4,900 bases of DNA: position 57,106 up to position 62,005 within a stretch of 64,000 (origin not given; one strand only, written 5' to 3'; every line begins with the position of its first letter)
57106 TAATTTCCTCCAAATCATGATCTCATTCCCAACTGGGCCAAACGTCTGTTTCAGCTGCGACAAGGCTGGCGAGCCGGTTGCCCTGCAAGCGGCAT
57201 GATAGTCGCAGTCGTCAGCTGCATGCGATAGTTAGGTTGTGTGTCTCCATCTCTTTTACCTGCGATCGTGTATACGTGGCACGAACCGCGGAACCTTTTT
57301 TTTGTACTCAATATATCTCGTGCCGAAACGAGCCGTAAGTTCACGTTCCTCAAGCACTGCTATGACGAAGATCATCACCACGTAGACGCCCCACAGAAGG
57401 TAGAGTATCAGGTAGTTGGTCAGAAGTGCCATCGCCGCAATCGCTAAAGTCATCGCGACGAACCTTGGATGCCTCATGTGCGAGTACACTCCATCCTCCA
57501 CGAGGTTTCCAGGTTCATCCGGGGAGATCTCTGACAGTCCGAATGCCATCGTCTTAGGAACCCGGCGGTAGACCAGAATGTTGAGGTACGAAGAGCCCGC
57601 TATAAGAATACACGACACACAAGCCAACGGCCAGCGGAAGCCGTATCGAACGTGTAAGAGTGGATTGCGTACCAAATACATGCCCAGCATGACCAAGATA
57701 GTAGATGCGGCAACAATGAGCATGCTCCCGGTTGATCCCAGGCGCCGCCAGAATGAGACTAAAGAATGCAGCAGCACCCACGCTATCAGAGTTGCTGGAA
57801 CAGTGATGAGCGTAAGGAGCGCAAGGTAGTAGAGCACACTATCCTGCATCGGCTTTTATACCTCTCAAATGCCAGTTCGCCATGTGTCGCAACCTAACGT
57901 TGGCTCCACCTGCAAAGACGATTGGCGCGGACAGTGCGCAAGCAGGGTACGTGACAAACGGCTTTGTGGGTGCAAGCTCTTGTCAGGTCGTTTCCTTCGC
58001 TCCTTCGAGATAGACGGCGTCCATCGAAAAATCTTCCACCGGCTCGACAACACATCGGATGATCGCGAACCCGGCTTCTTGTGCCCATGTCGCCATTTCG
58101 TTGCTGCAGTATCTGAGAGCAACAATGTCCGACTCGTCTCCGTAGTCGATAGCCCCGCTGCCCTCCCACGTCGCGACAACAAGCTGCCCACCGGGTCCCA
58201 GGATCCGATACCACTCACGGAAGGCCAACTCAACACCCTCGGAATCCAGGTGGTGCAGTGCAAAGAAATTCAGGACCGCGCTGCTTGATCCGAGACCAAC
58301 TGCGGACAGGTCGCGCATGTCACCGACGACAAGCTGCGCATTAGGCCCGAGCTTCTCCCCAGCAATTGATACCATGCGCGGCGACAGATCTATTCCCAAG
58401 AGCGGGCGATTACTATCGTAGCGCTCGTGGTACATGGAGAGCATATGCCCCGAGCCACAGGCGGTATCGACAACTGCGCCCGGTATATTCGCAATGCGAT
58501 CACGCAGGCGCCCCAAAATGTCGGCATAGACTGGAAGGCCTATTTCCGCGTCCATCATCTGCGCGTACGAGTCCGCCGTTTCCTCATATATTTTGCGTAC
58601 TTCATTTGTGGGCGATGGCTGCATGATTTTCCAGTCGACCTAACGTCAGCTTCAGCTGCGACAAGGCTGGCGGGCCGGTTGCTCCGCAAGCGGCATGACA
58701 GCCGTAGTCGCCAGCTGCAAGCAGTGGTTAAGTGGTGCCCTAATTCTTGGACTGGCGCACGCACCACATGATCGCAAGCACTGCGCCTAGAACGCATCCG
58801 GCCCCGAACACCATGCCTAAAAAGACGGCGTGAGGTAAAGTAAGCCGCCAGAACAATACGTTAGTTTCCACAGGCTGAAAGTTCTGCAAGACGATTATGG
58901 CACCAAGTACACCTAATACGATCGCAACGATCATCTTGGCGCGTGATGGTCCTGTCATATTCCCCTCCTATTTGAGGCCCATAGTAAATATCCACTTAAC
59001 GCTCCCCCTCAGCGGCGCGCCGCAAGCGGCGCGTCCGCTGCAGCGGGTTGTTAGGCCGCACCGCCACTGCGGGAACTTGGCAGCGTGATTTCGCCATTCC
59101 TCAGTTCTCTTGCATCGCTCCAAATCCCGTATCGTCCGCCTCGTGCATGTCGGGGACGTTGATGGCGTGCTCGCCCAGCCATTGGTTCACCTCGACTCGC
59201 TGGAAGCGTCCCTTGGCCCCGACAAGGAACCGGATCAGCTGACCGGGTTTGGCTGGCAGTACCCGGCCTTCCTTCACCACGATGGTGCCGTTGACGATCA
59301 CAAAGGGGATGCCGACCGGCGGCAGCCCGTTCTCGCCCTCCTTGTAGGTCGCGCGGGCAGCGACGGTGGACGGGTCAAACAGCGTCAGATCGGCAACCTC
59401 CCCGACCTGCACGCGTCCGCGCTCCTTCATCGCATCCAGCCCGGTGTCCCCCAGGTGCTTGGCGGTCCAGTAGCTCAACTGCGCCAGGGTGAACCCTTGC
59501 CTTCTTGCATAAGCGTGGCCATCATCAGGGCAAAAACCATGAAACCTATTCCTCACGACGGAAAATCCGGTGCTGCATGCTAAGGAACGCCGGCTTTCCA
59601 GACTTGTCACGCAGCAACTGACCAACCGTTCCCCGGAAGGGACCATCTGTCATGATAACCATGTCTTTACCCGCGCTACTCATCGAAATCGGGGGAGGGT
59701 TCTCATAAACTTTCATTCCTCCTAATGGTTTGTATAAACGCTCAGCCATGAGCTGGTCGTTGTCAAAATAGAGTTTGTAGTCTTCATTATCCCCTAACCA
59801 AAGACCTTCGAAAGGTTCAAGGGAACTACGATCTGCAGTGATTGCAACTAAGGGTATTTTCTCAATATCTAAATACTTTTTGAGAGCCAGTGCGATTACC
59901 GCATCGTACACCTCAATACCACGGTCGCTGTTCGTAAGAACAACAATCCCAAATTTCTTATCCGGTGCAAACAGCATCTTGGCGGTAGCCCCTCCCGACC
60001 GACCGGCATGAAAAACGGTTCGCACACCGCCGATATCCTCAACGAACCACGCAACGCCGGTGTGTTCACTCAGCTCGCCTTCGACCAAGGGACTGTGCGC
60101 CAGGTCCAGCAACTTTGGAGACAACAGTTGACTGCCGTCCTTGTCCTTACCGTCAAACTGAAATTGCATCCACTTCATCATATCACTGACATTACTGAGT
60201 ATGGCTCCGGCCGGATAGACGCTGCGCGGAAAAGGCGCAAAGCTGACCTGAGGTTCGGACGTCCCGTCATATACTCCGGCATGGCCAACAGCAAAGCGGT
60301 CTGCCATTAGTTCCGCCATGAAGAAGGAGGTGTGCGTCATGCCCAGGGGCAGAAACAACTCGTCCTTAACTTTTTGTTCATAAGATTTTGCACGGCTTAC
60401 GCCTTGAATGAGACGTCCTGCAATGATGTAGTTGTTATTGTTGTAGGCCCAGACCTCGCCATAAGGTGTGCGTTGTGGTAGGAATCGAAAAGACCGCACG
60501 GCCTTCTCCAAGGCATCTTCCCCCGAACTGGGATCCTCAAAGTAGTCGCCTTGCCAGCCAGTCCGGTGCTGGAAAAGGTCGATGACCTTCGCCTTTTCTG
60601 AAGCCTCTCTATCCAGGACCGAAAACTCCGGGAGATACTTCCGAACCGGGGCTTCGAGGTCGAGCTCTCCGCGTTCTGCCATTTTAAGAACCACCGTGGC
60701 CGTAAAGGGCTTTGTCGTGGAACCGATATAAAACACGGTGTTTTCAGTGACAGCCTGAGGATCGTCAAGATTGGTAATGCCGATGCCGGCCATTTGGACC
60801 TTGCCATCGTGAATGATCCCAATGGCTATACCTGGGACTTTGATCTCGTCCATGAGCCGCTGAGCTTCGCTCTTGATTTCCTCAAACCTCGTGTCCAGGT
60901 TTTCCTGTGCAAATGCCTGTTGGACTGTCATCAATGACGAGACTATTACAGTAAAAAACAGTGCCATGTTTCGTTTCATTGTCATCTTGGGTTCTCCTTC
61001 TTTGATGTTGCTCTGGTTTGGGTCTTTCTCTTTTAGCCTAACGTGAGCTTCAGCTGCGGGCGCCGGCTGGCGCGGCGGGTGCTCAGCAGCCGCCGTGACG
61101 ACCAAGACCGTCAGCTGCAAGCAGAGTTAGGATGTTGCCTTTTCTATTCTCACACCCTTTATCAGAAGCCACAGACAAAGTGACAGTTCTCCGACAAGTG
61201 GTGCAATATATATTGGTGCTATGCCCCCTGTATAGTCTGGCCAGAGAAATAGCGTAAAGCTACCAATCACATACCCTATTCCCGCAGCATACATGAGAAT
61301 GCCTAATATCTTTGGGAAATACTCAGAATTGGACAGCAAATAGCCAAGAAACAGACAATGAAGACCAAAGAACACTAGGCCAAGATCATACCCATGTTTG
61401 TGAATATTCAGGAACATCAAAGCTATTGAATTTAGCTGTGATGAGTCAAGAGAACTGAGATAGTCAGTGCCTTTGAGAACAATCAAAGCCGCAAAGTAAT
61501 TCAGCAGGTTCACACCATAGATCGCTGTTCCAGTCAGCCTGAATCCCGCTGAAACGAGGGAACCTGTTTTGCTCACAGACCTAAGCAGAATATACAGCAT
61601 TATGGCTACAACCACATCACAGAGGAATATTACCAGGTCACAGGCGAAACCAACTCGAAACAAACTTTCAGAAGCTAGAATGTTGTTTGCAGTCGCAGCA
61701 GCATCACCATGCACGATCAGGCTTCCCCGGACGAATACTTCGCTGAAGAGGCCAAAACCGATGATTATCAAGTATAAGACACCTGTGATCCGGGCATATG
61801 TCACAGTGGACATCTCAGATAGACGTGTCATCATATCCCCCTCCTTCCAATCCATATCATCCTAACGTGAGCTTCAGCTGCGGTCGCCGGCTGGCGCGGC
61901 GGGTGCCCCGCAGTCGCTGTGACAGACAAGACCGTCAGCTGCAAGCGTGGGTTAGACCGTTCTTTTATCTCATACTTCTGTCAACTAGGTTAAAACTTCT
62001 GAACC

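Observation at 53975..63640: Integron with an IntI1-like integrase, attI and about 10 attC-delimited cassettes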

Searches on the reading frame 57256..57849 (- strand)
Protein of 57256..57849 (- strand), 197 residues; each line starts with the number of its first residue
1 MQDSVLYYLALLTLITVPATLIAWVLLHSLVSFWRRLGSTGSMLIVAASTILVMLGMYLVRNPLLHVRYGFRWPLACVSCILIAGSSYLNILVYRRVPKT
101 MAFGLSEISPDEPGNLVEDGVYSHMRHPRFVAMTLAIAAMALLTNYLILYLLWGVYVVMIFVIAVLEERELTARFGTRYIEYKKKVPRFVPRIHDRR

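Call 24: search_protein_families(library=pfam, proteins=[window:57256-57849:-], max_evalue=0.01)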
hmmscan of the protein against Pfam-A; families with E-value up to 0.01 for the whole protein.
window:57256-57849:- (197 aa): 2 families
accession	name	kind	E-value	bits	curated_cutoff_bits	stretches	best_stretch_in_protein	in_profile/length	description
PF04191.18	PEMT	-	1.1e-10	42.3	25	1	78-177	5-104/105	Phospholipid methyltransferase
PF04140.19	ICMT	-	7.4e-07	29.9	24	1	114-168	33-90/95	Isoprenylcysteine carboxyl methyltransferase (ICMT) family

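Call 72: search_protein_families(library=ncbifam, proteins=[window:57256-57849:-], max_evalue=0.001)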
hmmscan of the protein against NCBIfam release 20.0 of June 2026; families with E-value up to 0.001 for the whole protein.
window:57256-57849:- (197 aa): 3 families
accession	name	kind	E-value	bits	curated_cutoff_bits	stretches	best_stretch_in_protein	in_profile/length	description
NF040696.1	isopcys_mtase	equivalog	4.8e-12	46.1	160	1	52-193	50-190/190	protein-S-isoprenylcysteine O-methyltransferase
TIGR04571.1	LmtA_Leptospira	exception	6.8e-08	32.5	325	1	118-194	90-167/252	lipid A Kdo2 1-phosphate O-methyltransferase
NF045656.1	MeththiolMtaseMddA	equivalog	2.6e-07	30.2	270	1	120-191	169-238/238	methanethiol S-methyltransferase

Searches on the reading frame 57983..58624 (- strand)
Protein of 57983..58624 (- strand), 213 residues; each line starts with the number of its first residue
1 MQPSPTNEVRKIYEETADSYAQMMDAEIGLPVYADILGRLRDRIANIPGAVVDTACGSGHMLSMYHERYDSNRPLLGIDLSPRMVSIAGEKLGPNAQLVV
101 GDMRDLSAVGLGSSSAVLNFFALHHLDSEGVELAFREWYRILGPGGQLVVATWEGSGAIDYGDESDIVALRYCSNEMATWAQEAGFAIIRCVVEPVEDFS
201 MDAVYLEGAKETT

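Call 24: search_protein_families(library=pfam, proteins=[window:57983-58624:-], max_evalue=0.01)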
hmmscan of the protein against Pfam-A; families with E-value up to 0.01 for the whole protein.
window:57983-58624:- (213 aa): 6 families
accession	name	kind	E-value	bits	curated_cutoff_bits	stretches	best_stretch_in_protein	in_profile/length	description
PF13649.12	Methyltransf_25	-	1.1e-17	64.9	27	1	51-146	1-97/97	Methyltransferase domain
PF08241.18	Methyltransf_11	-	7.4e-16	59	21.2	1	53-150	2-95/95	Methyltransferase domain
PF13489.12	Methyltransf_23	-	8e-09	35.9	27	1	35-187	11-160/164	Methyltransferase domain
PF08242.18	Methyltransf_12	-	3.7e-08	34.4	30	1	53-148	2-98/98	Methyltransferase domain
PF01209.24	Ubie_methyltran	-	7.2e-06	26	20.1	1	6-150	6-151/233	ubiE/COQ5 methyltransferase family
PF13847.12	Methyltransf_31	-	7.8e-06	26.1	27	1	51-154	7-113/145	Methyltransferase domain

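Call 72: search_protein_families(library=ncbifam, proteins=[window:57983-58624:-], max_evalue=0.001)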
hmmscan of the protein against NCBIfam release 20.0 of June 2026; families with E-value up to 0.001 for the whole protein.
window:57983-58624:- (213 aa): 13 families
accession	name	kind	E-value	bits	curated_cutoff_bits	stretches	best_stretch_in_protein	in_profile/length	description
NF001244.0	PRK00216.1-5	equivalog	7.5e-10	38.5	216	1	48-150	49-153/236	bifunctional demethylmenaquinone methyltransferase/2-methoxy-6-polyprenyl-1,4-benzoquinol methylase UbiE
NF041820.1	daptide_MTase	equivalog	1.8e-09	37.5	175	1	41-160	30-152/243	daptide-type RiPP biosynthesis methyltransferase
NF043040.1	corrin_prot_MT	hypoth_equivalog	7e-09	35.4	180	1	11-151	6-148/216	corrinoid protein-associated methyltransferase CpaM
TIGR00740.1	TIGR00740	equivalog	2.3e-07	30.8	193.3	1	14-151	19-160/239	carboxy-S-adenosyl-L-methionine synthase CmoA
TIGR02072.1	BioC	equivalog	5.1e-07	29.7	184.95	1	34-152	21-134/244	malonyl-ACP O-methyltransferase BioC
TIGR01934.1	MenG_MenH_UbiE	subfamily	5.2e-07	29.2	158.35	1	48-150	40-141/223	ubiquinone/menaquinone biosynthesis methyltransferase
NF045667.1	MTase_DVU1556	equivalog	3.3e-06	26.7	155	1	50-151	25-120/213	DVU_1556 family methyltransferase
NF000133.1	Erm32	exception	1.5e-05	24.7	550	1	31-154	72-185/280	23S rRNA (guanine(748)-N(1))-methyltransferase Erm(32)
NF010703.0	PRK14103.1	equivalog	2.3e-05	23.9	320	1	33-150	18-124/256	trans-aconitate 2-methyltransferase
NF002463.0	PRK01683.1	equivalog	6e-05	22.8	297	1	35-106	22-88/258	trans-aconitate 2-methyltransferase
NF007610.0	PRK10258.1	equivalog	6.9e-05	22.3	342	1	50-152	45-140/251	malonyl-ACP O-methyltransferase BioC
NF011995.0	PRK15451.1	equivalog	0.00013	21.6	285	1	14-151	22-163/247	carboxy-S-adenosyl-L-methionine synthase CmoA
NF041537.1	ArsM_AhpD_UU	exception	0.00022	20.1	510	1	50-152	79-182/345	arsenite methyltransferase/AhpD domain selenoprotein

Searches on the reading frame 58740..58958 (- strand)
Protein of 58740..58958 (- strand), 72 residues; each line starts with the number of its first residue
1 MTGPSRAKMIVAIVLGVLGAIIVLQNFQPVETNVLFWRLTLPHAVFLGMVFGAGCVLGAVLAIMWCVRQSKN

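Call 24: search_protein_families(library=pfam, proteins=[window:58740-58958:-], max_evalue=0.01)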
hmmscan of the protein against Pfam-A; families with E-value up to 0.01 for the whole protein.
window:58740-58958:- (72 aa): 1 family
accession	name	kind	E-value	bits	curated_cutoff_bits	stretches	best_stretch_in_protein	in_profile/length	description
PF06305.16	LapA_dom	-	3.2e-07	30.6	28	1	25-69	1-45/64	Lipopolysaccharide assembly protein A domain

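Call 72: search_protein_families(library=ncbifam, proteins=[window:58740-58958:-], max_evalue=0.001)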
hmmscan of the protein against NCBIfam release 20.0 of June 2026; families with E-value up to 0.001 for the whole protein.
window:58740-58958:- (72 aa): 0 families

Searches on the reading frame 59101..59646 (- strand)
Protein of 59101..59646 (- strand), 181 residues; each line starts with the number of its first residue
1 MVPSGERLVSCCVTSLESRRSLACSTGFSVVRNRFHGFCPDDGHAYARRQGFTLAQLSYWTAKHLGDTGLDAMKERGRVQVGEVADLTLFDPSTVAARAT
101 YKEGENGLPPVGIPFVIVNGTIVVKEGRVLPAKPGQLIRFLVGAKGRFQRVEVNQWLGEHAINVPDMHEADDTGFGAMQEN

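Call 24: search_protein_families(library=pfam, proteins=[window:59101-59646:-], max_evalue=0.01)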
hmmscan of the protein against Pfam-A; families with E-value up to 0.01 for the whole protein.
window:59101-59646:- (181 aa): 0 families

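Call 72: search_protein_families(library=ncbifam, proteins=[window:59101-59646:-], max_evalue=0.001)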
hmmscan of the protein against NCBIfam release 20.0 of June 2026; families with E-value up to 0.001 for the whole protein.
window:59101-59646:- (181 aa): 1 family
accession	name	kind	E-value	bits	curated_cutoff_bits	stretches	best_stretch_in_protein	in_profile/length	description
NF006560.0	PRK09061.1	subfamily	1.7e-15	56.3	340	1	55-140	430-513/517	amidohydrolase family protein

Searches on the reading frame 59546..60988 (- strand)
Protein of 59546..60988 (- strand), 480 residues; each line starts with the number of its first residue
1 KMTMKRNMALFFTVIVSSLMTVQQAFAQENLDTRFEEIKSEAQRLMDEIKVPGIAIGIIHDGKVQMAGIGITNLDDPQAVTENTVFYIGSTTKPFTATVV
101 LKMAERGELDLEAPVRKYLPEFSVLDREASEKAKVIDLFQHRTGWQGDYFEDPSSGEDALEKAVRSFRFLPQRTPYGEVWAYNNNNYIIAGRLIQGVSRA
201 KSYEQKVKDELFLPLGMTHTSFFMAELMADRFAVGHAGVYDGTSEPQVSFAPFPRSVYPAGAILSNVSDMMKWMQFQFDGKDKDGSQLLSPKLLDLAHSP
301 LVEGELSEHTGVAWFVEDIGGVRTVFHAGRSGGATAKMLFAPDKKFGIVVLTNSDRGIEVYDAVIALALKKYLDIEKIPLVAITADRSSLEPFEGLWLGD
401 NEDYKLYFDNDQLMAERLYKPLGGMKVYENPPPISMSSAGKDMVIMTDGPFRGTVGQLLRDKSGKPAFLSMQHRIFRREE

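Call 24: search_protein_families(library=pfam, proteins=[window:59546-60988:-], max_evalue=0.01)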
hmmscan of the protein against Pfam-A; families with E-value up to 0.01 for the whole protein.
window:59546-60988:- (480 aa): 1 family
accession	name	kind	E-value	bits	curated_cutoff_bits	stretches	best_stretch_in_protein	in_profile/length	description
PF00144.29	Beta-lactamase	-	1.5e-66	225.3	27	1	42-359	5-315/329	Beta-lactamase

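Call 72: search_protein_families(library=ncbifam, proteins=[window:59546-60988:-], max_evalue=0.001)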
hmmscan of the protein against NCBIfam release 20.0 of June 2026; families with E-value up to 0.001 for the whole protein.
window:59546-60988:- (480 aa): 47 families (the best 25 are shown)
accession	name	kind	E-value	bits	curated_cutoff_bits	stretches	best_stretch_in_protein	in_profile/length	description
NF033085.1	bla_class_C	equivalog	1.5e-30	106.3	415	1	37-283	7-240/356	class C beta-lactamase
NF052559.1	MthAcHydAcmB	equivalog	4.1e-25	88.3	550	1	32-299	7-291/391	methyl acetate hydrolase AcmB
NF007943.0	PRK10662.1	equivalog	4.8e-22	78.1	266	1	5-288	2-281/380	D-alanyl-D-alanine-carboxypeptidase/endopeptidase AmpH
NF012173.1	CMY2-MIR-ACT-EC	exception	1.8e-21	76.4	680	1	20-286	12-266/380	CMY2/MIR/ACT/EC family class C beta-lactamase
NF045671.1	blaPNC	exception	1.9e-21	76.4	750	1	24-236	31-240/401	PNC family class C beta-lactamase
NF038089.1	blaYRC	exception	1e-19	70.8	870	1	26-280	19-260/381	YRC family class C beta-lactamase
NF041665.1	blaPSZ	exception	2.5e-18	66.3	850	1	39-287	32-266/379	PSZ family class C beta-lactamase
NF000423.2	blaSRT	exception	2.8e-18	66.3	860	1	36-274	26-250/378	SRT/SST family class C beta-lactamase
NF053709.1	blaAKO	exception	4.5e-18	65.4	875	1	25-237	18-224/381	AKO family class C beta-lactamase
NF033575.1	blaRHO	exception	5.9e-18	64.9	825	1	22-236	16-221/380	RHO family class C beta-lactamase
NF000191.1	CMY2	exception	8e-18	64.4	800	1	26-281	19-261/381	CMY-2 family class C beta-lactamase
NF000385.4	blaACT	exception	8.4e-18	64.5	810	1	38-278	32-258/380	ACT family cephalosporin-hydrolyzing class C beta-lactamase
NF012172.1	FOX-MOX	exception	2.4e-17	63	700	1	4-236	1-224/382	FOX/MOX family class C beta-lactamase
NF033406.1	blaMCA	exception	3.2e-17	62.6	750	1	9-278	11-267/390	MCA family class C beta-lactamase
NF000399.2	blaFOX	exception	7.6e-17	61.3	850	1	15-236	11-224/382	FOX family cephalosporin-hydrolyzing class C beta-lactamase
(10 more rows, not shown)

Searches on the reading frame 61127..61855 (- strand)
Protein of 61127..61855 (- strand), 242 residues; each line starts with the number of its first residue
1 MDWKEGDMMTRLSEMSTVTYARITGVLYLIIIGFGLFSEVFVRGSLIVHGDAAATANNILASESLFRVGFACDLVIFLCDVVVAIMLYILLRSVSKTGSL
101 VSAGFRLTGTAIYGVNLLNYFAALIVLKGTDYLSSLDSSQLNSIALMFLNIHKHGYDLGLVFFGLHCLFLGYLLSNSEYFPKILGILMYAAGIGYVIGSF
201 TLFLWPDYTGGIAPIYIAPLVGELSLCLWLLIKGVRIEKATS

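Call 24: search_protein_families(library=pfam, proteins=[window:61127-61855:-], max_evalue=0.01)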
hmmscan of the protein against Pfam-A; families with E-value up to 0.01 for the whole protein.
window:61127-61855:- (242 aa): 1 family
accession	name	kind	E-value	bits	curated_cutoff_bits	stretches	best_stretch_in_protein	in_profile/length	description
PF14329.11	DUF4386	-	1.1e-62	212.1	27.6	1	23-234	1-210/210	Domain of unknown function (DUF4386)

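Call 33: find_encoding_contigs(protein=window:61127-61855:-, flank=10000, max_places=5)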
Protein window:61127-61855:- (242 aa): no gene with exactly this product is on record in the collection.

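Call 72: search_protein_families(library=ncbifam, proteins=[window:61127-61855:-], max_evalue=0.001)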
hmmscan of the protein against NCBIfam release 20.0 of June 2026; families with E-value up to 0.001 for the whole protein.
window:61127-61855:- (242 aa): 0 families
